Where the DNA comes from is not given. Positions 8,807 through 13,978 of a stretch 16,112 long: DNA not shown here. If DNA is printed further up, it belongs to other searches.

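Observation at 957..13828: Pilus cluster plus giant anchored surface protein: candidate cell-contact or host-attachment module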

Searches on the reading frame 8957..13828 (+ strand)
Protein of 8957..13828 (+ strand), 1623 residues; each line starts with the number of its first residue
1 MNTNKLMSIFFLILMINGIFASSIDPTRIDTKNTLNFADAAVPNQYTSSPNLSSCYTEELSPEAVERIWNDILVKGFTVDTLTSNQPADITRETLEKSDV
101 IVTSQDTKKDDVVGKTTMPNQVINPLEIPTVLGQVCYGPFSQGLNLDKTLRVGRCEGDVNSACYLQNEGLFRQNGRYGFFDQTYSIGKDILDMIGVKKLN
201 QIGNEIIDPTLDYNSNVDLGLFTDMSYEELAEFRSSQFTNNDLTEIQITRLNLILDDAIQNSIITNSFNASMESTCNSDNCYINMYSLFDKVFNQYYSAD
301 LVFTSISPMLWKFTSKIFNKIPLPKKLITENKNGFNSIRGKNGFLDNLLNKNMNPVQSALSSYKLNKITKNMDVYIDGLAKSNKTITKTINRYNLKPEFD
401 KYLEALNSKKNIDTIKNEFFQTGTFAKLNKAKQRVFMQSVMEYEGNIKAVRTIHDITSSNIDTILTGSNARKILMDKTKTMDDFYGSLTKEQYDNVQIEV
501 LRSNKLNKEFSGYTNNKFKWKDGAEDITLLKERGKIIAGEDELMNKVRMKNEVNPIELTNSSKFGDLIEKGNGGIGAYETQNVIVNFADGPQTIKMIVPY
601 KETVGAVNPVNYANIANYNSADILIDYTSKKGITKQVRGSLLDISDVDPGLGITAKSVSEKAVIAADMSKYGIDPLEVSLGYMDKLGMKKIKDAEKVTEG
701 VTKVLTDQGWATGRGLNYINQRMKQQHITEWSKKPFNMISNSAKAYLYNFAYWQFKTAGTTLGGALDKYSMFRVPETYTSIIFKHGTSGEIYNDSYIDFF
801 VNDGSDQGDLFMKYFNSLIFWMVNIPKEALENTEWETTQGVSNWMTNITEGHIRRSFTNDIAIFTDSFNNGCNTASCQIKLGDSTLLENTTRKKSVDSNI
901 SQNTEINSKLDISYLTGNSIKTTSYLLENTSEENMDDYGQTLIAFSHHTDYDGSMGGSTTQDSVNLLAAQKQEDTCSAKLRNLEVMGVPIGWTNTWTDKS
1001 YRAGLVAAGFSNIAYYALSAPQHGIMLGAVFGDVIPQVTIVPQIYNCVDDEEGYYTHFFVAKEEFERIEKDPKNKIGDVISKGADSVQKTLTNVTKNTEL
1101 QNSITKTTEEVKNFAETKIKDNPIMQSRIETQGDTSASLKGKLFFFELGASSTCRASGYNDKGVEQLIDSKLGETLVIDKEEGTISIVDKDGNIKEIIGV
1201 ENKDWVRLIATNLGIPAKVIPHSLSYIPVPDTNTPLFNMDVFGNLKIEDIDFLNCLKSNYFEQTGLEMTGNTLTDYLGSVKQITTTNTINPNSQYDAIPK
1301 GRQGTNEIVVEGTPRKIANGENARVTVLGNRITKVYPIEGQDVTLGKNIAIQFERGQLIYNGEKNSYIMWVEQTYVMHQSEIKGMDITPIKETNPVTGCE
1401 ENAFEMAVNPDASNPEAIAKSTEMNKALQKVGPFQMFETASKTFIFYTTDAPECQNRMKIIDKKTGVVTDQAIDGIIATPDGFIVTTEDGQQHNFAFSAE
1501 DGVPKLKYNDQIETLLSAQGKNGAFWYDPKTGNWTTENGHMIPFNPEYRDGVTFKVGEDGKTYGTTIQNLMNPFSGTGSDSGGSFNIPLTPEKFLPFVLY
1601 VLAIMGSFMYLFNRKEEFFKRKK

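Call 5: search_protein_families(library=pfam, max_evalue=0.1, proteins=[window:8957-13828:+])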
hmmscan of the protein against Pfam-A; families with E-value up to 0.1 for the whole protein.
window:8957-13828:+ (1623 aa): 0 families

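Call 8: find_homologous_proteins(query=window:8957-13828:+, max_evalue=0.001)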
Query window:8957-13828:+ (1623 aa): 26 proteins with E <= 0.001 among 7439 candidates.
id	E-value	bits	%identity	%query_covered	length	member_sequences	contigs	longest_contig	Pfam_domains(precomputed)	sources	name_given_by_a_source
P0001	0.0e+0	3687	100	100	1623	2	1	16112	-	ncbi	-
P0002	0.0e+0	2636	70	100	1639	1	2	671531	-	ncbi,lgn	-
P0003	0.0e+0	2599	69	100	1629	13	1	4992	-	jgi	jgi:hypothetical protein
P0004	0.0e+0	2476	65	100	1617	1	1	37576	-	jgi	jgi:hypothetical protein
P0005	0.0e+0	2429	65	100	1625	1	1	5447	-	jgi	-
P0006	0.0e+0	1942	53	100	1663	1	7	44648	-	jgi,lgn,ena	-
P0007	0.0e+0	1933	54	100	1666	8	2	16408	-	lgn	-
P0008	0.0e+0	1746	50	99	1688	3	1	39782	-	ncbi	-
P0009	0.0e+0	1734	50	100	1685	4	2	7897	-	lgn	-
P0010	0.0e+0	1724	50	99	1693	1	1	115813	-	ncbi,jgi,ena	-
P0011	0.0e+0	1712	49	100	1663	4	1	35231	-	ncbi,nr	ncbi:MAG: hypothetical protein PHN22_03490 [Candidatus ainarchaeum sp.]|nr:hypothetical protein [Can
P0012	0.0e+0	1704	49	100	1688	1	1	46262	-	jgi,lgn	-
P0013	0.0e+0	1704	49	100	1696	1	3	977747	-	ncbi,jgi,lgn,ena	-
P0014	0.0e+0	1450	44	100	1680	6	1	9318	-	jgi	-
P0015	0.0e+0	1359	41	99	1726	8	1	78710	-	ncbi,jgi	-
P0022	2.4e-124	435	28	57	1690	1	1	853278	-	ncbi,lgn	-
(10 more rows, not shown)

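Call 10: find_encoding_contigs(protein=P0002, flank=10000, max_places=2)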
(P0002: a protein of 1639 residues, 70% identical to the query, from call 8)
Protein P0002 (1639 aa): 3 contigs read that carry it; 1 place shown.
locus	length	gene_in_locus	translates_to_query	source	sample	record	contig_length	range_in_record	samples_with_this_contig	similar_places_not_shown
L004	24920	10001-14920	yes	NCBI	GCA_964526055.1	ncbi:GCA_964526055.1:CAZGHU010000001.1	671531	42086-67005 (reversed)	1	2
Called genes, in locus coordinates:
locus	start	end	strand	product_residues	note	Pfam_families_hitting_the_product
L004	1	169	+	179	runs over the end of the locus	PF01734:Patatin (weak)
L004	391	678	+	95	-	-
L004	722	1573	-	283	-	PF01261:AP_endonuc_2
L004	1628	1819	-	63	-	PF12797:Fer4_2 (weak), PF12837:Fer4_6 (weak), PF14697:Fer4_21 (faint), PF00037:Fer4 (weak), PF13459:Fer4_15 (weak), PF13370:Fer4_13, PF12838:Fer4_7 (faint)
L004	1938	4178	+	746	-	-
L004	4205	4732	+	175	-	-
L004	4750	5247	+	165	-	-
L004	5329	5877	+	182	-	-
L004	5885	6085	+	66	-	-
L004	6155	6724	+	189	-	-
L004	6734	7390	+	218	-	-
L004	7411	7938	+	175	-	-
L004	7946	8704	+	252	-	-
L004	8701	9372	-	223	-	-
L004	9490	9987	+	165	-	-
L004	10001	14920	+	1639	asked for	-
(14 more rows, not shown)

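Call 11: find_encoding_contigs(protein=P0013, flank=10000, max_places=2)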
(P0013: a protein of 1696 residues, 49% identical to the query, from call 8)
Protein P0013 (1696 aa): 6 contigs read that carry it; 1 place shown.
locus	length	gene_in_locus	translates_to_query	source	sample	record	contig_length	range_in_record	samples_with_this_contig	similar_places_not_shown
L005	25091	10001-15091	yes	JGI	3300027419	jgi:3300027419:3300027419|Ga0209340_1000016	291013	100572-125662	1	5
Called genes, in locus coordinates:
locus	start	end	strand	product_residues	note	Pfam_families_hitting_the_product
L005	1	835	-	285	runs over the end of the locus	PF01261:AP_endonuc_2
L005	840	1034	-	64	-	PF13187:Fer4_9 (faint), PF12797:Fer4_2 (weak), PF12837:Fer4_6 (weak), PF13237:Fer4_10 (weak), PF14697:Fer4_21 (weak), PF00037:Fer4 (weak), PF13459:Fer4_15 (faint), PF13370:Fer4_13 (weak), +1 more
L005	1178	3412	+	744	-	-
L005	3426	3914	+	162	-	-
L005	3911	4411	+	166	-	-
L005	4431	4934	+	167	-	-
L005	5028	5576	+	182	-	-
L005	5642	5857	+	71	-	-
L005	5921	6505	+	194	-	-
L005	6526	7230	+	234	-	-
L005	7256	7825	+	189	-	-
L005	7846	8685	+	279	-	-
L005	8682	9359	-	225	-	-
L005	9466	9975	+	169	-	-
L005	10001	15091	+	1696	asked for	-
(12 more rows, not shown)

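Call 12: find_encoding_contigs(protein=P0022, flank=10000, max_places=2)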
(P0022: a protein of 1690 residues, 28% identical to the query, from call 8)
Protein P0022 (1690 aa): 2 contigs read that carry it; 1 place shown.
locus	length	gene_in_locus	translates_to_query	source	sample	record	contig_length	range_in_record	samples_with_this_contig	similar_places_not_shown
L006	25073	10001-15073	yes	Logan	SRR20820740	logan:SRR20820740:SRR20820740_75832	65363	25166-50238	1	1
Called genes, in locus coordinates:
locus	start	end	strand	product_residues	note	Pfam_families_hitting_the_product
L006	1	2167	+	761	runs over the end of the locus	PF00437:T2SSE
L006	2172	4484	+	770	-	-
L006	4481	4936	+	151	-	-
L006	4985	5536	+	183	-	-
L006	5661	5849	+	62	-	-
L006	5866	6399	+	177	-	-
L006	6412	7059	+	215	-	-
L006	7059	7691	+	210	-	-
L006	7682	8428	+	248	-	-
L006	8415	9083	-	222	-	-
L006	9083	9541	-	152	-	-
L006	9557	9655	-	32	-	-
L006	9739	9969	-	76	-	-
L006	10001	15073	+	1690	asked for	-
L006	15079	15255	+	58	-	-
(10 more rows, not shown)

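Call 15: search_solved_structures(query=A1, max_evalue=1)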
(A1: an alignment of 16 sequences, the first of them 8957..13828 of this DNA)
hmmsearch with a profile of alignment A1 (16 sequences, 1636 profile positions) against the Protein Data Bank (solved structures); distinct sequences matched with E-value up to 1: 1.
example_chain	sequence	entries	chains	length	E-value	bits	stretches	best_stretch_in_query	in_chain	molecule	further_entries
9ugr_A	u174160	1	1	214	0.017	15.9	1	320-487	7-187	Syn-F4-Link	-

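Call 45: find_related_loci(query=A1, collection=genome_contigs, flank=10000)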
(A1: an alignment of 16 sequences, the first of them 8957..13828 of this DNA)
Query A1 (1623 aa) in genome_contigs; peptide patterns used: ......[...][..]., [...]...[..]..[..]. (x = any residue, [..] = any of these).
162 stretches matched a pattern; 119 encode a relative of the query (tblastn E <= 1e-3); the best 80 are kept; 78 distinct loci.
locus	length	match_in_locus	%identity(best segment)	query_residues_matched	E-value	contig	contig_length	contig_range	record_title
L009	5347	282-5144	67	1-1616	0e+0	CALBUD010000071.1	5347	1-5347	MAG TPA_asm: Candidatus Diapherotrites archaeon isolate SRR7299214_bin.7_CONCOCT_v1.1_MAG genome assembly, contig: ERZ78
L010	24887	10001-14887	69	1-1622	0e+0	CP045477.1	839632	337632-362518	MAG: Candidatus Forterrea multitransposorum CG_2015-17_Forterrea_25_41 chromosome, complete genome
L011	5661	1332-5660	68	1-1436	0e+0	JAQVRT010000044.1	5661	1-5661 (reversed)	MAG: Candidatus ainarchaeum sp. isolate STF1_257 NODE_55507_length_5661_cov_4.088001_Sandtown_F1, whole genome shotgun s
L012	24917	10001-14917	70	1-1622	0e+0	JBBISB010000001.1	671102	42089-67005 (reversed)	MAG: Candidatus Iainarchaeum archaeon isolate FAS170219_bin_363 NODE_1_length_671102_cov_21.388244, whole genome shotgun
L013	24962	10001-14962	54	2-1615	0e+0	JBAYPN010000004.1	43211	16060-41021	MAG: archaeon isolate SO_2016_LW2_139 scaffold01392_LW138R_2016, whole genome shotgun sequence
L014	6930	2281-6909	49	4-1486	0e+0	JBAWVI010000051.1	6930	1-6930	MAG: archaeon isolate ELA007 MAG007_51, whole genome shotgun sequence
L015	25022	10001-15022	50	4-1612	0e+0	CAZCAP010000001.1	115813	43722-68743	MAG TPA_asm: uncultured archaeon isolate SRP178699_co1_70 genome assembly, contig: NODE_87_length_115813_cov_33.067486,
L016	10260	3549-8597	38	5-1614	0e+0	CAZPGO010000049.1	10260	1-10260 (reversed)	MAG TPA_asm: uncultured archaeon isolate SRP067234_co1_315 genome assembly, contig: k99_229772, whole genome shotgun seq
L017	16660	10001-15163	36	5-1617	0e+0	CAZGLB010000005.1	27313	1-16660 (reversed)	MAG TPA_asm: uncultured archaeon isolate SRP263991_co7_50 genome assembly, contig: NODE_2465_length_27313_cov_190.145205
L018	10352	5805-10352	37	3-1441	0e+0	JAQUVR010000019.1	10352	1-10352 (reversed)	MAG: Candidatus ainarchaeum sp. isolate STD2_171 NODE_25476_length_10352_cov_4.275795_Sandtown_D2, whole genome shotgun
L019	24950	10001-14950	49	6-1618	0e+0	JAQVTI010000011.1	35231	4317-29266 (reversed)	MAG: Candidatus ainarchaeum sp. isolate STF1_294 NODE_2491_length_35231_cov_4.999487_Sandtown_F1, whole genome shotgun s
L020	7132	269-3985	39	479-1617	0e+0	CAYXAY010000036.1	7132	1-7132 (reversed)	MAG TPA_asm: uncultured archaeon isolate SRP257756_co1_240 genome assembly, contig: NODE_9795_length_7132_cov_7.240215,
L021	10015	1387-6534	46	2-1613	0e+0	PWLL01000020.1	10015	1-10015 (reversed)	MAG: Candidatus Iainarchaeum archaeon isolate CSSed10_239 CS-Sed10-C17965, whole genome shotgun sequence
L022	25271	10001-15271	46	5-1622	0e+0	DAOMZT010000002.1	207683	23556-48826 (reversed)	MAG TPA_asm: archaeon isolate AMR_MDS_3992 NODE_10_length_207683_cov_10.526726, whole genome shotgun sequence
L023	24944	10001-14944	37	5-1568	0e+0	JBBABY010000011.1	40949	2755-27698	MAG: archaeon isolate SO_2017_LW1_34 NODE_632_length_40949_cov_1.474058_LW64-88_2017, whole genome shotgun sequence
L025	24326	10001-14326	32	54-1623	7e-133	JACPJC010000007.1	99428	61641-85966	MAG: Candidatus Iainarchaeum archaeon isolate NC_groundwater_457_Ag_B-0.1um_46_10 S34_3B_scaffold_235133, whole genome s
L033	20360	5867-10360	31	1-1593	1e-107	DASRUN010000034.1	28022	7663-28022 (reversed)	MAG TPA_asm: archaeon isolate SMAG_U8112 k141_1180411, whole genome shotgun sequence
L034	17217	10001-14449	30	5-1593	6e-107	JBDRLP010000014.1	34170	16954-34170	MAG: Candidatus Iainarchaeum archaeon isolate MEGAHIT-group-1.784 k141_2781749, whole genome shotgun sequence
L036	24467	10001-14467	30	3-1623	2e-106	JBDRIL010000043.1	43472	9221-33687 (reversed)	MAG: archaeon isolate MEGAHIT-group-1.583 k141_541335, whole genome shotgun sequence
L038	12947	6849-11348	30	5-1593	3e-106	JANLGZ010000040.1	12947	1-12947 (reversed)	MAG: archaeon isolate P6-4 k99_21125, whole genome shotgun sequence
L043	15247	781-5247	30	54-1593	5e-104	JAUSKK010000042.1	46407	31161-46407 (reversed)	MAG: Candidatus Iainarchaeum archaeon isolate E14_metabat.bin.47 E14_k141_1339843, whole genome shotgun sequence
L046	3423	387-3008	30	683-1623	4e-106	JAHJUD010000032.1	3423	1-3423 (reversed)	MAG: Candidatus Micrarchaeota archaeon isolate OS_PC_MetaG.mb.82 OS_PC_MetaG.mb.82_k141_91516, whole genome shotgun sequ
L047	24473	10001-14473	30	5-1623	6e-102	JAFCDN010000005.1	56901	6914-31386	MAG: Candidatus Iainarchaeum archaeon isolate Meg19_1012_Bin_505 Meg19_1012_Bin_505_scaffold_596, whole genome shotgun s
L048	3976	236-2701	30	739-1623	2e-103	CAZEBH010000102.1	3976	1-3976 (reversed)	MAG TPA_asm: uncultured archaeon isolate SRP302447_co1_795 genome assembly, contig: NODE_67799_length_3976_cov_4.834991,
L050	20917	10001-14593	30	5-1623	1e-100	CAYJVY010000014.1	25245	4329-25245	MAG TPA_asm: uncultured archaeon isolate ERP125453_co1_205 genome assembly, contig: NODE_1747_length_25245_cov_9.606193,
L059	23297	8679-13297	29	25-1623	1e-97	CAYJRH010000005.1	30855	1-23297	MAG TPA_asm: uncultured archaeon isolate ERP125453_co1_38 genome assembly, contig: NODE_1224_length_30855_cov_29.764286,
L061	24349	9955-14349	29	54-1623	1e-97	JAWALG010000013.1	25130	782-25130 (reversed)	MAG: Candidatus Iainarchaeum archaeon isolate SRBZ-1_202007_bins_46 SRBZ-1_202007_bins_46_scaffold_13, whole genome shot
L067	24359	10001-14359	30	54-1623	2e-96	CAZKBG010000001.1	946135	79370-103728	MAG TPA_asm: uncultured archaeon isolate binchicken_co115_172 genome assembly, contig: NODE_1_length_946135_cov_25.42479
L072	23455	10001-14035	29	138-1593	4e-94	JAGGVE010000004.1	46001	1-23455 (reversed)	MAG: Candidatus Iainarchaeum archaeon isolate AUK092 PB_MBMC_046_c_000000000010, whole genome shotgun sequence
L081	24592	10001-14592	28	3-1623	1e-90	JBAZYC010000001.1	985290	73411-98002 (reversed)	MAG: archaeon isolate SO_2017_GW1_71 NODE_17_length_985290_cov_1.729804_OW334_2017, whole genome shotgun sequence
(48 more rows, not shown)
